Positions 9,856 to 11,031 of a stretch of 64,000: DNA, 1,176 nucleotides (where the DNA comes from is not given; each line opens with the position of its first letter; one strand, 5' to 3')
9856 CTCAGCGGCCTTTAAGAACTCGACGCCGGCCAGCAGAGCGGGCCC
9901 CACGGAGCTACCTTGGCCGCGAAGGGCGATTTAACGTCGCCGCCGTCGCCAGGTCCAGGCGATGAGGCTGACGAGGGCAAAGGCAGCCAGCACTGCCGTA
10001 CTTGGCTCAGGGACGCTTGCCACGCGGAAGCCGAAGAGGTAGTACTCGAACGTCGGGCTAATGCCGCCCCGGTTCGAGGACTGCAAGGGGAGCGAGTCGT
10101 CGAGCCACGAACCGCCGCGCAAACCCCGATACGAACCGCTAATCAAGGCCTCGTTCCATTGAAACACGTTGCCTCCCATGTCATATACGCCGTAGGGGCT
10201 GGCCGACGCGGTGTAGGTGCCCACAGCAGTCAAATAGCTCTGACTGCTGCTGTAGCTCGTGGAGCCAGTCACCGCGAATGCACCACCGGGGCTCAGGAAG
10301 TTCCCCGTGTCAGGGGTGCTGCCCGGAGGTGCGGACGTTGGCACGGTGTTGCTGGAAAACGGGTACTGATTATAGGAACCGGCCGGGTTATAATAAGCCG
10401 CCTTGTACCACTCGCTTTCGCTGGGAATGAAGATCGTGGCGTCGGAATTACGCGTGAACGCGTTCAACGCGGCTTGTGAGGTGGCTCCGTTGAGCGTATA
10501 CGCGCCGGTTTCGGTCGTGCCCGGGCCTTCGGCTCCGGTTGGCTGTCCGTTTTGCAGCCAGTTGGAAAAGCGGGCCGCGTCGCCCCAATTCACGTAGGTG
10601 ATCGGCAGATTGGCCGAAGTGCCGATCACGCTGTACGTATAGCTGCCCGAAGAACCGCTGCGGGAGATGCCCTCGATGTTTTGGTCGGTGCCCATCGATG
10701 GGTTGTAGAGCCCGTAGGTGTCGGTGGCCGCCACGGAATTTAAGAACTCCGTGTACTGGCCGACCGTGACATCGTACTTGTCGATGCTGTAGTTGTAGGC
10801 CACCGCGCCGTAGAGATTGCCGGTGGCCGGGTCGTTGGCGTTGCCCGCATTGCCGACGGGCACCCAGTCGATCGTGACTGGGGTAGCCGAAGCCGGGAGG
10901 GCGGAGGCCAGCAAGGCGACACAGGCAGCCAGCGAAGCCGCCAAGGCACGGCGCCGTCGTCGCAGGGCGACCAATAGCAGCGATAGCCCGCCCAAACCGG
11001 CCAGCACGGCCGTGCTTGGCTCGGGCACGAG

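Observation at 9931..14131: Four PEP-CTERM modules fused in one reading frame with no stop codons between them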

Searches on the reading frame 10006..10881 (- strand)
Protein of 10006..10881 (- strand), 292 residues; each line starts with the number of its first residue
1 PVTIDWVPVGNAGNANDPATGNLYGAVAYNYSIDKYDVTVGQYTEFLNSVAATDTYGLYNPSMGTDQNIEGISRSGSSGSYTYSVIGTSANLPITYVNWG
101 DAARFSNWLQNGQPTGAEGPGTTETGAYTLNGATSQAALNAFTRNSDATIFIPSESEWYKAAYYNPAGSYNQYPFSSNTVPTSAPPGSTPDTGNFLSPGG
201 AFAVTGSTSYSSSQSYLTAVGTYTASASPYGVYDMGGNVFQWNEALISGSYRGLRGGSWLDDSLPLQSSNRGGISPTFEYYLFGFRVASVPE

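Call 59: search_solved_structures(query=window:10006-10881:-, max_evalue=0.001, show_alignments=2)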
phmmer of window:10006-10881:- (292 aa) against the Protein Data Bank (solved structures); distinct sequences matched with E-value up to 0.001: 2.
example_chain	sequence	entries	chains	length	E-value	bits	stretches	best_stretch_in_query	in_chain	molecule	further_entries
5hha_A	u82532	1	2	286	0.00049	23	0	208-267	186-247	PvdO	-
1y4j_A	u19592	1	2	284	0.00098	22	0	225-263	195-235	Sulfatase modifying factor 2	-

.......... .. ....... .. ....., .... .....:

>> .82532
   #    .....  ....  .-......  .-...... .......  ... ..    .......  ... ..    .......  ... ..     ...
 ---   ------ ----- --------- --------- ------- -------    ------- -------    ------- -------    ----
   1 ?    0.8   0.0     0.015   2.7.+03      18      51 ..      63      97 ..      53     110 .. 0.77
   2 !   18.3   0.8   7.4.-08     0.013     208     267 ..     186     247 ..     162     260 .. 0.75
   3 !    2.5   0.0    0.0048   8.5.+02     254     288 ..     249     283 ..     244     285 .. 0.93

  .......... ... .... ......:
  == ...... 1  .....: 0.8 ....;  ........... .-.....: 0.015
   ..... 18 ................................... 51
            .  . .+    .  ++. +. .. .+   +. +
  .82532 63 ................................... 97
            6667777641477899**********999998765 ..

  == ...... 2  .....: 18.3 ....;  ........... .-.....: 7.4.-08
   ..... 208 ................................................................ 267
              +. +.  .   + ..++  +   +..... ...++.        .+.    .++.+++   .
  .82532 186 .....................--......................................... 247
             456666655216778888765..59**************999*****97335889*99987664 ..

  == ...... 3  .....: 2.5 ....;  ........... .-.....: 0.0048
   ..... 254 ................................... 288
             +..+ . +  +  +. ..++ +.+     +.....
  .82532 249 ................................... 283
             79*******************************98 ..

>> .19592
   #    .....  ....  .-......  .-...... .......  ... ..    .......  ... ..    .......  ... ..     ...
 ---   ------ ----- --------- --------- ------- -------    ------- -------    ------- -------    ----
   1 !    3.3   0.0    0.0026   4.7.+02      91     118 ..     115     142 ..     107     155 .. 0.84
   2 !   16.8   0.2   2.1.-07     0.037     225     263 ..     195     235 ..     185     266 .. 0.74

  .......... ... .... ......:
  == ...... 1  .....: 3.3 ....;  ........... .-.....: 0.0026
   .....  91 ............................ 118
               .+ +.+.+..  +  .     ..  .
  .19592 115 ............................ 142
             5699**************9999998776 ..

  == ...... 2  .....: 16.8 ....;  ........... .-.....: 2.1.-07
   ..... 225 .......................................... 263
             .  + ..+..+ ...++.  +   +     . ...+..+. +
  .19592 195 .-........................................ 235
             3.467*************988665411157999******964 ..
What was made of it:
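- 10015..10884 (-): Module 4 passenger: FGE-sulfatase-fold domain without cysteines, paralogue of module 1. Nearest solved structures are PvdO 5hha and SUMF2 1y4j (call 59).
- On Formylglycine-generating enzyme (catalytic FGE): The nearest solved relatives are PvdO and SUMF2 (call 59).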
